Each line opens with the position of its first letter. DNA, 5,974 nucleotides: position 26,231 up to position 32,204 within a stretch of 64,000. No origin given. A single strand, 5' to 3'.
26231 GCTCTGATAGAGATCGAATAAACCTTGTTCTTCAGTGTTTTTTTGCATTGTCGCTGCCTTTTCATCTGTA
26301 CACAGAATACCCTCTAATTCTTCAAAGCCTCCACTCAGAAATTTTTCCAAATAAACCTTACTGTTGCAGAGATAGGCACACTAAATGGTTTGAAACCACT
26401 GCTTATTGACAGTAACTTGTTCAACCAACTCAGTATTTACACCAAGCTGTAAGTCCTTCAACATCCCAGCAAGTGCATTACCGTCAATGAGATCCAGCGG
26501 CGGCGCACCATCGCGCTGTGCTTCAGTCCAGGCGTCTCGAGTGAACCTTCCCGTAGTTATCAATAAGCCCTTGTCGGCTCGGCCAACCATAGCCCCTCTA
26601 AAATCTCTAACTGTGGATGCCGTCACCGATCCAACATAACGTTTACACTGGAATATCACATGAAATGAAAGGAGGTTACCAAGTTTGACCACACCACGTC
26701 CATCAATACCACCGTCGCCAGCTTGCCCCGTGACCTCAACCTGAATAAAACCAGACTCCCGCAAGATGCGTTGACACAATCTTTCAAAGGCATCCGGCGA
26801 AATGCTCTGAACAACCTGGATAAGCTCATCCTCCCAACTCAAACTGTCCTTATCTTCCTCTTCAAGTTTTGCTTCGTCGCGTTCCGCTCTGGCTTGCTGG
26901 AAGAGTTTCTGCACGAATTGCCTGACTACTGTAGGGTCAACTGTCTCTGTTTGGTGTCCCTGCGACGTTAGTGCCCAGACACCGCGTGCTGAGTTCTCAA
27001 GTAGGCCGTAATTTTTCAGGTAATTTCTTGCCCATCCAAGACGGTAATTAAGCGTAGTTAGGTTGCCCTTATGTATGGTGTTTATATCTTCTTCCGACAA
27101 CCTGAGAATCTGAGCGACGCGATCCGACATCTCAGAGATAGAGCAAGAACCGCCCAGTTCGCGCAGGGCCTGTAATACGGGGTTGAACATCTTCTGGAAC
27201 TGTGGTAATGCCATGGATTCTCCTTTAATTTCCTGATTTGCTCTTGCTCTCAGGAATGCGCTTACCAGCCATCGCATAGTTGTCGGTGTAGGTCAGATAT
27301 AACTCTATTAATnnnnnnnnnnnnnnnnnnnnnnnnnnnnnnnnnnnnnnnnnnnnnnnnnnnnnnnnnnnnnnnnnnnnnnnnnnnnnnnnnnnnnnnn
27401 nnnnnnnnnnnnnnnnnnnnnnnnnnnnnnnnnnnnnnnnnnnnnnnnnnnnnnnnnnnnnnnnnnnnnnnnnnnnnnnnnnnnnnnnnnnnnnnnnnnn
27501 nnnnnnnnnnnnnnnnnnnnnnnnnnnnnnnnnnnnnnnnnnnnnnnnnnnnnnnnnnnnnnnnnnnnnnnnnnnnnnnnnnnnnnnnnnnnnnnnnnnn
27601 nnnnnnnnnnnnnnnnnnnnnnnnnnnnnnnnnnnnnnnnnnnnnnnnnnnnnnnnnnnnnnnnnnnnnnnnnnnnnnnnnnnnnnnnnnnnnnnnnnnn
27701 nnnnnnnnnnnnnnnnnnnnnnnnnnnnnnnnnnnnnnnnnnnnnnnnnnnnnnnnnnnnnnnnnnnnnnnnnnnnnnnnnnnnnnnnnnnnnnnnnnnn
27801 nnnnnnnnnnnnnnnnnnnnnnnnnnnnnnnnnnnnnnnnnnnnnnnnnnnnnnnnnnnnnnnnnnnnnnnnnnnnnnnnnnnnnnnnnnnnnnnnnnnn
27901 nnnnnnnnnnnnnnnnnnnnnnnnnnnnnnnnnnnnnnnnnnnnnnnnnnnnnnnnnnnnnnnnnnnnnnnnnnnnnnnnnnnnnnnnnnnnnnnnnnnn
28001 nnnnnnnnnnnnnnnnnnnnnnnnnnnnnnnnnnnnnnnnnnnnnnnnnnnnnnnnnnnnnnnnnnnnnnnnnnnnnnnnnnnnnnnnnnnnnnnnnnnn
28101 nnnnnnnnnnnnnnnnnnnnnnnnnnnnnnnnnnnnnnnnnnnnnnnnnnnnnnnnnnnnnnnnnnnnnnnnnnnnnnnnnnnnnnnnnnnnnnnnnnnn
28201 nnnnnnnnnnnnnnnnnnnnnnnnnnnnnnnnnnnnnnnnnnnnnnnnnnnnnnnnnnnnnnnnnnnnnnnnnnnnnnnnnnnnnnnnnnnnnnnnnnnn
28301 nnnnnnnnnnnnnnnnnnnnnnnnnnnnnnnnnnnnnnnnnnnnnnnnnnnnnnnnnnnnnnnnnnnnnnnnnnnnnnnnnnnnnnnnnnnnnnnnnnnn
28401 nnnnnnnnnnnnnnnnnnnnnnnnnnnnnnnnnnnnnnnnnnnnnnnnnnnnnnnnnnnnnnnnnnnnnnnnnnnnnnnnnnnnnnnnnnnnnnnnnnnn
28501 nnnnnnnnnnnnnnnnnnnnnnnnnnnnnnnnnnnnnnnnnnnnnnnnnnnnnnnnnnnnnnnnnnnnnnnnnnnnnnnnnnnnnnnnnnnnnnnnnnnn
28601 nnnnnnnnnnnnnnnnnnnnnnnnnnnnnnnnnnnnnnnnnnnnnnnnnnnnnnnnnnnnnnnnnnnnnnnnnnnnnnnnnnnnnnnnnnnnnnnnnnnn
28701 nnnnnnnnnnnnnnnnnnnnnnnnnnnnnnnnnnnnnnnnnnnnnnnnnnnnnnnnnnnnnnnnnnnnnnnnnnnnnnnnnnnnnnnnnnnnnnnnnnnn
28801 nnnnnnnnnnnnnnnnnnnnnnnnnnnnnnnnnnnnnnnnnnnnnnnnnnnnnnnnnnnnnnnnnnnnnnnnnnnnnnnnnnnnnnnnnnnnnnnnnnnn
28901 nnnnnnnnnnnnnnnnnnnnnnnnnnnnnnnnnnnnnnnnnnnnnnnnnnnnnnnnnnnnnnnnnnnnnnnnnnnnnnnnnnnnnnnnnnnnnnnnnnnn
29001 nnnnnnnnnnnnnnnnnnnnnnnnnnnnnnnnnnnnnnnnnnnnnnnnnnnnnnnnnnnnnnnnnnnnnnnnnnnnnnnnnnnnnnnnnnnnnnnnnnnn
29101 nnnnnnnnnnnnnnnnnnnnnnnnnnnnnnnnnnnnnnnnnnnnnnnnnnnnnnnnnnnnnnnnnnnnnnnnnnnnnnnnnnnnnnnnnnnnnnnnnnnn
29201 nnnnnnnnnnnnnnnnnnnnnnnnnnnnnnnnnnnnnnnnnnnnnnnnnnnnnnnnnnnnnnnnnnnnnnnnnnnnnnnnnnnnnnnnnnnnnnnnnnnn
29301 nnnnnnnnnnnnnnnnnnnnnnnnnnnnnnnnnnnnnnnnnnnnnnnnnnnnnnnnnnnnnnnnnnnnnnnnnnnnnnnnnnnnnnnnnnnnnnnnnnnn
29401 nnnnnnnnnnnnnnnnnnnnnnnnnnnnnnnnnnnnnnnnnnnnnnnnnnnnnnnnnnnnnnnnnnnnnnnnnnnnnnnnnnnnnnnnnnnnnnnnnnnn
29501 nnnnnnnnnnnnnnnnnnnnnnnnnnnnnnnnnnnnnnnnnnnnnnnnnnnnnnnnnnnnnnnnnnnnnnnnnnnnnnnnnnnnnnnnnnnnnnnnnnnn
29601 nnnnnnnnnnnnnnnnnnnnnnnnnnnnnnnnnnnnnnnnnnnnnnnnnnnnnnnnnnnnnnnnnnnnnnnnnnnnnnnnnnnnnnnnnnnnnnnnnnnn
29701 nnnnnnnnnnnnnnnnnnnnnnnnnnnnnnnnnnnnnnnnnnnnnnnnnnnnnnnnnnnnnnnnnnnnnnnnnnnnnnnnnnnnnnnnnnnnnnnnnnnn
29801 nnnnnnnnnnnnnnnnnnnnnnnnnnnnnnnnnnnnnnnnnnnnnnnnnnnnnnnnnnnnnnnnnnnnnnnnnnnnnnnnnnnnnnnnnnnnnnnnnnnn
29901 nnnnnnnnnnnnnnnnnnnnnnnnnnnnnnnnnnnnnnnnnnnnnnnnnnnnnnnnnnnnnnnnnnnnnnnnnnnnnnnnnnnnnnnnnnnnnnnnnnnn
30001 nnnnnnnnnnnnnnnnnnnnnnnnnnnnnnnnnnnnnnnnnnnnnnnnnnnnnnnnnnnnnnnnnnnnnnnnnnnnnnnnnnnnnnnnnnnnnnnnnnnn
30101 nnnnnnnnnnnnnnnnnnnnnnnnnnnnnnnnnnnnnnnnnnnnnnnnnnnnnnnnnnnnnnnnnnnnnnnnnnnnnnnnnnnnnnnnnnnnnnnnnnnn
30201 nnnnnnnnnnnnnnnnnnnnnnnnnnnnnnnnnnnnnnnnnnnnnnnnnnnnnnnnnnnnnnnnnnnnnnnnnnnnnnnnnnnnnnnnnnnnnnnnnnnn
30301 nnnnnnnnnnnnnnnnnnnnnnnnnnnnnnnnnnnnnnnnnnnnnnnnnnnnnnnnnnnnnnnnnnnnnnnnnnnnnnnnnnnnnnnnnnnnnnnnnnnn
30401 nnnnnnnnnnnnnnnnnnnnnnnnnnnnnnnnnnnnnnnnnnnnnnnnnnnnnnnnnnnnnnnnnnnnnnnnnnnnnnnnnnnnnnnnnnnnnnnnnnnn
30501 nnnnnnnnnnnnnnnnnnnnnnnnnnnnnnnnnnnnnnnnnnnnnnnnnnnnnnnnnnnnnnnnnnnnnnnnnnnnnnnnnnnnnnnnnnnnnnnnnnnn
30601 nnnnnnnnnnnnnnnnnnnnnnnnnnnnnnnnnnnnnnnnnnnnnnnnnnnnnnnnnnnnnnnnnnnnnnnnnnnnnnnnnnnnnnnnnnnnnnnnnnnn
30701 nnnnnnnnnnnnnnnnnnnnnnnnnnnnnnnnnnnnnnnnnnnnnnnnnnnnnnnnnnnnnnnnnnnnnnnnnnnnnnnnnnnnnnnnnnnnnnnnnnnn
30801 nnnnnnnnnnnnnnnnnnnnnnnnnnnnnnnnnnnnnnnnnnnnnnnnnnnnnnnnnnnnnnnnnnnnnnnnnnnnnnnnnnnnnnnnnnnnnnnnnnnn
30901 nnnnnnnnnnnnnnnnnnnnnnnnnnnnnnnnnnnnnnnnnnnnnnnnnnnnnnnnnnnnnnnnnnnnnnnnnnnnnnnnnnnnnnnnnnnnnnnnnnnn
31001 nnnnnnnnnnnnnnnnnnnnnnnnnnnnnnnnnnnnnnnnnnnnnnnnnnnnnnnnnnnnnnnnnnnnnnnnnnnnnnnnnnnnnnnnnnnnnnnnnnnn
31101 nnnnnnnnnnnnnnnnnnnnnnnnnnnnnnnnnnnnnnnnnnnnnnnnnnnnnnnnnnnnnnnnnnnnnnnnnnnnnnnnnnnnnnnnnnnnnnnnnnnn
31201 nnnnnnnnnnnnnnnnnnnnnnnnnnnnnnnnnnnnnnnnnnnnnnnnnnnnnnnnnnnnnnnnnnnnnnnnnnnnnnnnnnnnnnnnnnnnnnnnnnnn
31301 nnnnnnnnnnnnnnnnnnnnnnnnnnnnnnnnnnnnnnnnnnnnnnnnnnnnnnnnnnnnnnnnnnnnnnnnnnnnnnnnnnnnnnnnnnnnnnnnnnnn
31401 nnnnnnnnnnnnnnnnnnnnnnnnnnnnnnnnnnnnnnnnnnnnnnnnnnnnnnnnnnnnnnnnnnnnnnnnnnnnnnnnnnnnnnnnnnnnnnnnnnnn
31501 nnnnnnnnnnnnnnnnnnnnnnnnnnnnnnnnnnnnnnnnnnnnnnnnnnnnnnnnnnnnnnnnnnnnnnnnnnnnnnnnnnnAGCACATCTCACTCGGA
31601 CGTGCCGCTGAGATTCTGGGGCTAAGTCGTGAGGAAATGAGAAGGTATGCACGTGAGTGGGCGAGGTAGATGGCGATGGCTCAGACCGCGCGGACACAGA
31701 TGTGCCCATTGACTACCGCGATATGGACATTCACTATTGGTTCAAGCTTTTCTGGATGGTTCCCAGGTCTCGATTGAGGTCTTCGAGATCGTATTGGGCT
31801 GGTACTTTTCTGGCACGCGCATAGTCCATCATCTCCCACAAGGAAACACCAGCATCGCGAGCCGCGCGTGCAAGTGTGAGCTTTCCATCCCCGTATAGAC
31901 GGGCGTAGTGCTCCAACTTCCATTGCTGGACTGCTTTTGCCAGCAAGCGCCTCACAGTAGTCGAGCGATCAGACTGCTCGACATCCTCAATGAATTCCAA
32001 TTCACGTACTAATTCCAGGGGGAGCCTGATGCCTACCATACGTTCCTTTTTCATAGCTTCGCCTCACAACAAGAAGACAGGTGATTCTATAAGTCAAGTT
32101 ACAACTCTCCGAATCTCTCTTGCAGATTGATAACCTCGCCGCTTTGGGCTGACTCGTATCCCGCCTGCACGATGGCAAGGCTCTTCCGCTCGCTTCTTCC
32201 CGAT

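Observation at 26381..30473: Short pAgo + SIR2-APAZ (SPARSA-type) operon with an Mrr type IV nuclease fused into the same transcription unit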

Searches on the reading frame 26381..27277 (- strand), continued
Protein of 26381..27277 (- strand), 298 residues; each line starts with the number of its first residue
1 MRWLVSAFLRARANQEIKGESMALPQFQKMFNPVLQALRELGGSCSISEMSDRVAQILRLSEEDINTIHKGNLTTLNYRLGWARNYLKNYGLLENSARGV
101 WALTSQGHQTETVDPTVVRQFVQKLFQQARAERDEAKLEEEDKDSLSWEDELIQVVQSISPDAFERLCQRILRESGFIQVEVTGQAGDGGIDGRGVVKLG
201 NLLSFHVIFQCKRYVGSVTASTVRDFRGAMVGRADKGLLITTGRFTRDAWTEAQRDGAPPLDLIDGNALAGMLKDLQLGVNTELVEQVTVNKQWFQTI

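Call 56: search_protein_families(library=padloc, proteins=[L088:8179-9372:+, L088:9555-9989:+, L088:14068-15429:+, L088:15429-15956:+], max_evalue=0.001)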
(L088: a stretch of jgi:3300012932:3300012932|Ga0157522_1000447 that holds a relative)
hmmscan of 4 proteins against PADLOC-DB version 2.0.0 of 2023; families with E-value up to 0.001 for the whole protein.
L088:8179-9372:+ (397 aa): 100 families (the best 25 are shown)
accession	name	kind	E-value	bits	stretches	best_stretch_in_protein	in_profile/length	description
PDLC04175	HEC-01A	-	4.5e-113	376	1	20-397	4-362/363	-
PDLC04174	HEC-01A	-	9.2e-74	246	1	130-397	3-262/264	-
PDLC04177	HEC-01A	-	1.1e-43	147.7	2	186-395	183-390/393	-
PDLC04176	HEC-01A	-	1.8e-40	137.4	1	22-395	3-367/371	-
PDLC04178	HEC-01A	-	2.7e-40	136.7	1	17-393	2-380/399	-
PDLC04182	HEC-01A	-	8.4e-36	121.8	2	202-394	206-401/406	-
PDLC04144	HEC-01B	-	7.9e-30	102.2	2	182-395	180-391/395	-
PDLC02980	AriA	-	5.5e-28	96.8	1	45-347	2-304/304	-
PDLC04183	HEC-01A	-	9.3e-25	85.5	2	186-395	190-400/402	-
PDLC04179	HEC-01A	-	2.6e-23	80.8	2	201-397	259-455/459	-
PDLC04135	mad3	-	3.8e-22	77.3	1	22-390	2-371/374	mads_3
PDLC04184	HEC-01A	-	1.6e-21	74.9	2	199-349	227-394/464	-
PDLC04393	PDC-M07A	-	1.8e-21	74.6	2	209-354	213-361/435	-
PDLC04392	PDC-M07A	-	4.7e-21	73.3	2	22-147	2-119/432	-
PDLC02335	AbiLi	-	1e-20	72.1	1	17-370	45-263/326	AbiLi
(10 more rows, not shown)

L088:9555-9989:+ (144 aa): 5 families
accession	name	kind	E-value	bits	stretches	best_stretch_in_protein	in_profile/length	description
PDLC04188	HEC-01B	-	1e-48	164.1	1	1-141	84-227/230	-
PDLC04186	HEC-01B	-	8.7e-36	121.5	1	1-141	52-193/196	-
PDLC04187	HEC-01B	-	1.2e-26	92.1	1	36-139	55-165/166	-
PDLC04190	HEC-01B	-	2.2e-18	65.1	1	1-94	72-168/168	-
PDLC04189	HEC-01B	-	6.7e-14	50.2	1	24-137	103-221/223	-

L088:14068-15429:+ (453 aa): 91 families (the best 25 are shown)
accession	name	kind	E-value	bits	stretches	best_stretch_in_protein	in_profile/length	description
PDLC03878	NsnB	-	1.5e-60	203.8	1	16-435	2-333/345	-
PDLC04148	HEC-03B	-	4.8e-38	129.4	1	18-435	4-436/458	-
PDLC04707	PDC-M55A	-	2.5e-34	117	1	17-432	4-397/421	-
PDLC02979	AriA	-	5.6e-27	93.5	2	284-379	265-370/373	-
PDLC02980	AriA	-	2.7e-25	88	1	38-382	1-303/304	-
PDLC04176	HEC-01A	-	2e-18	64.9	2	16-137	3-124/371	-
PDLC04175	HEC-01A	-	3e-16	57.4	2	14-116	4-98/363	-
PDLC04178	HEC-01A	-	7.8e-16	56.1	2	13-69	6-61/399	-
PDLC04177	HEC-01A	-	2e-15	54.7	2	323-383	282-341/393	-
PDLC04033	PD-T4-4_A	-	6.9e-14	49.9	1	334-389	322-377/460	-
PDLC00075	GajA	-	9.8e-13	45.4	1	309-380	240-308/536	AAA ATPase domain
PDLC04392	PDC-M07A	-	5.3e-12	43.5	2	16-61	2-46/432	-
PDLC04391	PDC-M07A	-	5.5e-12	43.4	2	18-64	4-49/412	-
PDLC04393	PDC-M07A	-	6.5e-12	43.2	1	16-62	2-47/435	-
PDLC04182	HEC-01A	-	1.4e-11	42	1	321-382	289-351/406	-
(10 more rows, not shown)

L088:15429-15956:+ (175 aa): 0 families

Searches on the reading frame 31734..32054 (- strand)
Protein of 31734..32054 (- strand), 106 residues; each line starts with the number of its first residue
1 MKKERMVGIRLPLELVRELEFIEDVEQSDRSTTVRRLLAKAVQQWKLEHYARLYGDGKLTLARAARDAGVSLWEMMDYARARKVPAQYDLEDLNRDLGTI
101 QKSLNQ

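Call 3: search_protein_families(library=pfam, proteins=[window:31734-32054:-], max_evalue=0.01)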
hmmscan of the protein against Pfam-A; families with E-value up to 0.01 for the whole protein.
window:31734-32054:- (106 aa): 1 family
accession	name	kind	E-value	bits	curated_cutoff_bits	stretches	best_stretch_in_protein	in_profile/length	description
PF03683.19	UPF0175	-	1e-09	38.4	27.9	1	44-97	19-73/75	Uncharacterised protein family (UPF0175)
